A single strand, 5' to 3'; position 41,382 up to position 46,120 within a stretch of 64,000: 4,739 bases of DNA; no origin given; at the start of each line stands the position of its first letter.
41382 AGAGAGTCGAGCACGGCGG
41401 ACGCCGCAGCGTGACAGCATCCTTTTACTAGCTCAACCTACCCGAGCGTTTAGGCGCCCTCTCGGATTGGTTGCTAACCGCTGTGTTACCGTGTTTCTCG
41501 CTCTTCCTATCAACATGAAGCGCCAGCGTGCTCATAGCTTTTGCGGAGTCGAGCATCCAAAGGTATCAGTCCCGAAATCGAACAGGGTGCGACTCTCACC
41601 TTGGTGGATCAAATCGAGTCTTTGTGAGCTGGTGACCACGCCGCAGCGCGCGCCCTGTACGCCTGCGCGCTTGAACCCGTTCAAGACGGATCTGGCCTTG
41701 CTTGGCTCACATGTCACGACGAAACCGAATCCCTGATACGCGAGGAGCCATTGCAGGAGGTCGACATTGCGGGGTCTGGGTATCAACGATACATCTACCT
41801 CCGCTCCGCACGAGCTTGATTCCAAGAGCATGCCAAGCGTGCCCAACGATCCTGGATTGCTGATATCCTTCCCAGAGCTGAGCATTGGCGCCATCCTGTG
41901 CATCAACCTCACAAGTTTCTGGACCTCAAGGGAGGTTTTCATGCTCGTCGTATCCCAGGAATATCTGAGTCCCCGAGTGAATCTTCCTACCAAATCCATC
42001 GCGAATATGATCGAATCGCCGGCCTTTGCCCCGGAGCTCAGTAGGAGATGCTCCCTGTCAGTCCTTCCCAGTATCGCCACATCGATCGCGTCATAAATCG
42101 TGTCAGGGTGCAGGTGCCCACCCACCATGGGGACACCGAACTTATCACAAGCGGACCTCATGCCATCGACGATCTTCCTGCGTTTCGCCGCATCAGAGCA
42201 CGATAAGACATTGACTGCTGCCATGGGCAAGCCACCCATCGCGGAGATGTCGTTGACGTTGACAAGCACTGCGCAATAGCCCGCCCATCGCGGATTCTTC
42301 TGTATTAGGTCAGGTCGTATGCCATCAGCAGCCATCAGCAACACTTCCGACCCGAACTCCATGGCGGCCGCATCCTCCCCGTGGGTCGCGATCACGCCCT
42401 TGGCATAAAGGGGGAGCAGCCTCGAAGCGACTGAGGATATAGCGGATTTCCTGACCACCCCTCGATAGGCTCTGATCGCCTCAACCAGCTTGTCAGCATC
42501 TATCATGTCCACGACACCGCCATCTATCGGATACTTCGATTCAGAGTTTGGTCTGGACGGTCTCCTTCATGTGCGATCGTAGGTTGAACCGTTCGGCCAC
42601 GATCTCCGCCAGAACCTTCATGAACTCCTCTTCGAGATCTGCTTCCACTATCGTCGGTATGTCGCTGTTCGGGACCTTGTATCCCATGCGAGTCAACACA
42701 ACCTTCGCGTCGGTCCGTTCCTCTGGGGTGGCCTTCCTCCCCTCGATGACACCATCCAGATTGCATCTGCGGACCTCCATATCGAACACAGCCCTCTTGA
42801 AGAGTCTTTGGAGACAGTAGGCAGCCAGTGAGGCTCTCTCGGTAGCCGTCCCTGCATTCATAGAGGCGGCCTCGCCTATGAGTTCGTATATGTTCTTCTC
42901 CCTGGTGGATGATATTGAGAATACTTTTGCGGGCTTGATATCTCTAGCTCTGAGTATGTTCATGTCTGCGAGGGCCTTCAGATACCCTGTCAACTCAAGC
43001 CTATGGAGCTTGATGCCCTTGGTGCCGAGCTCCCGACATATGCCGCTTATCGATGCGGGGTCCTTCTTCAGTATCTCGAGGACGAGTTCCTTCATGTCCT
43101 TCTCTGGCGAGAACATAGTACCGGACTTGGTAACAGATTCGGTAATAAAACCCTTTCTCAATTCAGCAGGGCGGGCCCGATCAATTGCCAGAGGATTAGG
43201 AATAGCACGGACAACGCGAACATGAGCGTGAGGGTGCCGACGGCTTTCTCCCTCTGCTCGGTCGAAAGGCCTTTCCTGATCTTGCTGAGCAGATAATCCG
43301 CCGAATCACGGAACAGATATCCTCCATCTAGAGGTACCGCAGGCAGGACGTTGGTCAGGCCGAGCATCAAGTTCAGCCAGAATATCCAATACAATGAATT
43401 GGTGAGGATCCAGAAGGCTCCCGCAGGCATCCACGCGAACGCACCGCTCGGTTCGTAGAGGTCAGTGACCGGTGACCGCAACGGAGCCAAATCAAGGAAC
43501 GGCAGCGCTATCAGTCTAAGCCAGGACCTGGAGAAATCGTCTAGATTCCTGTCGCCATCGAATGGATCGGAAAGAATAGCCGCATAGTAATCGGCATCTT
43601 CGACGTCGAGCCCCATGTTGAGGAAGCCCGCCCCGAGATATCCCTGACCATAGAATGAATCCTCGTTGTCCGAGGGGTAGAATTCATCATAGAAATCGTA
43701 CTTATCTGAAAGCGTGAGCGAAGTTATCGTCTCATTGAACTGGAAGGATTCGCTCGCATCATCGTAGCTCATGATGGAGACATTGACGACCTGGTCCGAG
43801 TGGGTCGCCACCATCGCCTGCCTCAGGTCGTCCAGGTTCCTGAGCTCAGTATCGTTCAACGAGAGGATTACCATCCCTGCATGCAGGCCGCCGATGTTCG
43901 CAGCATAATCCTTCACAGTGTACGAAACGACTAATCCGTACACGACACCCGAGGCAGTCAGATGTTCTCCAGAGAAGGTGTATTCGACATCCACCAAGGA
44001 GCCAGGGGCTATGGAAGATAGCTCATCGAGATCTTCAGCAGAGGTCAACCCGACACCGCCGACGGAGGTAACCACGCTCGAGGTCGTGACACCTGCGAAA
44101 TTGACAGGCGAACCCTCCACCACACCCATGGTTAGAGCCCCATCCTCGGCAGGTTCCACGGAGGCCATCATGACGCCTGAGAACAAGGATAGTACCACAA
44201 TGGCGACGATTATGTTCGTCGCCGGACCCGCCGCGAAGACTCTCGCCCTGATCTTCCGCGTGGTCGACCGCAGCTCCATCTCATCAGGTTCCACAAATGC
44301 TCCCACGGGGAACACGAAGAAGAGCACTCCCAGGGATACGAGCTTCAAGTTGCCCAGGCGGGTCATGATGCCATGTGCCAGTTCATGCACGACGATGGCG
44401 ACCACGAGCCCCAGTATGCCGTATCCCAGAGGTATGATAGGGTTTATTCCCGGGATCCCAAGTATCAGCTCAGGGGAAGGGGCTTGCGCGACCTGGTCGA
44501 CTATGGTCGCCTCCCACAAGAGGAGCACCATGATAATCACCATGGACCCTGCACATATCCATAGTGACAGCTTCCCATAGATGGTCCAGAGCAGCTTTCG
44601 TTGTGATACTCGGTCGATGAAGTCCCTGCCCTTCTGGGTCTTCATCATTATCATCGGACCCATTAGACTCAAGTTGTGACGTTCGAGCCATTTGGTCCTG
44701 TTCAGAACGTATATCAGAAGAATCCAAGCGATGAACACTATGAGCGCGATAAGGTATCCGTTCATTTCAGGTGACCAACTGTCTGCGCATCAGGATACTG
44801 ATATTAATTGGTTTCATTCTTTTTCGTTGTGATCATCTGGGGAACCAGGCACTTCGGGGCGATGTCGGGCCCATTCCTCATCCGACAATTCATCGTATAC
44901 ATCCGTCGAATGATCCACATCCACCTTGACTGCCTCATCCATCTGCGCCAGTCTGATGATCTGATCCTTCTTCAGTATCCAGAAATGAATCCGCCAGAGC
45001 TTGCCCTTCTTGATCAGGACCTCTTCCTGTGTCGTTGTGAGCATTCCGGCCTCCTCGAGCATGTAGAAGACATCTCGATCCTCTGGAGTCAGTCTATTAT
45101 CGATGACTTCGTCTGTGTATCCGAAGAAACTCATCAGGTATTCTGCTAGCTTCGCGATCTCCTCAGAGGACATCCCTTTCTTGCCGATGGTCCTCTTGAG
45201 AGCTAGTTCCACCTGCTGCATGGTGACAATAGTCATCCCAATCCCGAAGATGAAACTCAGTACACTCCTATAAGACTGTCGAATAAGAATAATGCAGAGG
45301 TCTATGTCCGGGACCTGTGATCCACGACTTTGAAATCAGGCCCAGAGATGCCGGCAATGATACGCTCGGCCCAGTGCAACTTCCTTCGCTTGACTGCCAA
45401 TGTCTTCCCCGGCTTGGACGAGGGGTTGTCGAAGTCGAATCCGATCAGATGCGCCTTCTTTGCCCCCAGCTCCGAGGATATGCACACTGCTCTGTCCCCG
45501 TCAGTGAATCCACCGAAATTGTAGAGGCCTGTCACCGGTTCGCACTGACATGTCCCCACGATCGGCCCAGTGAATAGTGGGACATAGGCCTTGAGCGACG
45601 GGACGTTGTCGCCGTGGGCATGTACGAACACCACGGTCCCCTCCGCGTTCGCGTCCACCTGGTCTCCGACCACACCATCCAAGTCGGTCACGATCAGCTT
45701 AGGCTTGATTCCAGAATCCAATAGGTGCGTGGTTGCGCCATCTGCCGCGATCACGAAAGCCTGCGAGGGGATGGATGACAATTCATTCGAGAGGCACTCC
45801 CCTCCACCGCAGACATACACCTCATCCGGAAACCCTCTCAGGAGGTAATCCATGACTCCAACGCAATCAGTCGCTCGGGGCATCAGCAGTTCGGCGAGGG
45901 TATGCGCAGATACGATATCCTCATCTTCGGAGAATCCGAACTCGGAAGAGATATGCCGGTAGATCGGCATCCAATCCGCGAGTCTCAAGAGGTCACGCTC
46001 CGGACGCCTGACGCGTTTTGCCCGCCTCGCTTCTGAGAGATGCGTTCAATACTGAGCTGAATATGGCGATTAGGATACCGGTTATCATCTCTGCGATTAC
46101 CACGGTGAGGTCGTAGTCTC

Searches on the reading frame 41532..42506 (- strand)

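Call 56: search_protein_families(library=pfam, proteins=[window:41532-42506:-], max_evalue=0.001)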
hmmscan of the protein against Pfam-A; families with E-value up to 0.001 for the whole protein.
window:41532-42506:- (324 aa): 2 families
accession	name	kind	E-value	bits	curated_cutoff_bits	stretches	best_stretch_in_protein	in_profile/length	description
PF00586.29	AIRS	-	2e-20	73.7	24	1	43-147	1-110/112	AIR synthase related protein, N-terminal domain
PF02769.27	AIRS_C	-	8.5e-13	49.2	23.1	1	193-301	42-155/156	AIR synthase related protein, C-terminal domain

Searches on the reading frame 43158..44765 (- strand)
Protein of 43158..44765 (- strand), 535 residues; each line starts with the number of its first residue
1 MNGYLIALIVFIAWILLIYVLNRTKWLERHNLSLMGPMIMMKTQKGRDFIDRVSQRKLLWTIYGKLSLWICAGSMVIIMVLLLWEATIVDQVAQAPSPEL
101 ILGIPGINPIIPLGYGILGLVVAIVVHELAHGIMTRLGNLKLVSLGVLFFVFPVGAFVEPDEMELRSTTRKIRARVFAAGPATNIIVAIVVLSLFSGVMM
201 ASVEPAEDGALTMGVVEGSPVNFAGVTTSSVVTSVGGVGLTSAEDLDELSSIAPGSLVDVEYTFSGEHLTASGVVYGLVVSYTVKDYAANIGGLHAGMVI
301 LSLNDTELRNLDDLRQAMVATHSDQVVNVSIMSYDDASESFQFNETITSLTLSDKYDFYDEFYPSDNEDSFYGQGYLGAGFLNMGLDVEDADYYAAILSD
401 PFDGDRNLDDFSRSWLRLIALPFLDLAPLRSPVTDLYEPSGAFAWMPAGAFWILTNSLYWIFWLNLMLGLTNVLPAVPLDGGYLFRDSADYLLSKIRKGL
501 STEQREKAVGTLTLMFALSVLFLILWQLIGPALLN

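Call 57: search_protein_families(library=pfam, proteins=[window:43158-44765:-], max_evalue=0.001)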
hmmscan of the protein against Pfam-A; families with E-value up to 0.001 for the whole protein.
window:43158-44765:- (535 aa): 4 families
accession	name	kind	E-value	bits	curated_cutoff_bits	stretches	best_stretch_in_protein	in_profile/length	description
PF02163.28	Peptidase_M50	-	3.5e-28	98.9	27.2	1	115-516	1-217/221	Peptidase family M50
PF13180.12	PDZ_2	-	7.7e-08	33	27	0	199-271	3-76/80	PDZ domain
PF00595.29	PDZ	-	2.5e-05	25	23.2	1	275-332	24-81/81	PDZ domain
PF17820.7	PDZ_6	-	0.00071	19.7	27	0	280-326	2-48/54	PDZ domain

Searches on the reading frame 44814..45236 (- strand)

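Call 57: search_protein_families(library=pfam, proteins=[window:44814-45236:-], max_evalue=0.001)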
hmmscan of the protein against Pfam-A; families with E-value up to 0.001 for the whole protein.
window:44814-45236:- (140 aa): 1 family
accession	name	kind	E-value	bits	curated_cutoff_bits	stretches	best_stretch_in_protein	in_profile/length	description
PF19479.4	DUF6015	-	1.1e-20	74.8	27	1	4-124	3-123/140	Family of unknown function (DUF6015)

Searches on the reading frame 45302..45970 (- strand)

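Call 57: search_protein_families(library=pfam, proteins=[window:45302-45970:-], max_evalue=0.001)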
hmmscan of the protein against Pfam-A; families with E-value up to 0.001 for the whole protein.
window:45302-45970:- (222 aa): 2 families
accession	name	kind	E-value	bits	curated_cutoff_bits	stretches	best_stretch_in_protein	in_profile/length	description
PF01973.23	MptE-like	-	2.6e-21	76.6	34.6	1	42-182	17-168/171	6-hydroxymethylpterin diphosphokinase MptE-like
PF04263.21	TPK_catalytic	-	0.00019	21.7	30.7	1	69-110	7-48/113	Thiamin pyrophosphokinase, catalytic domain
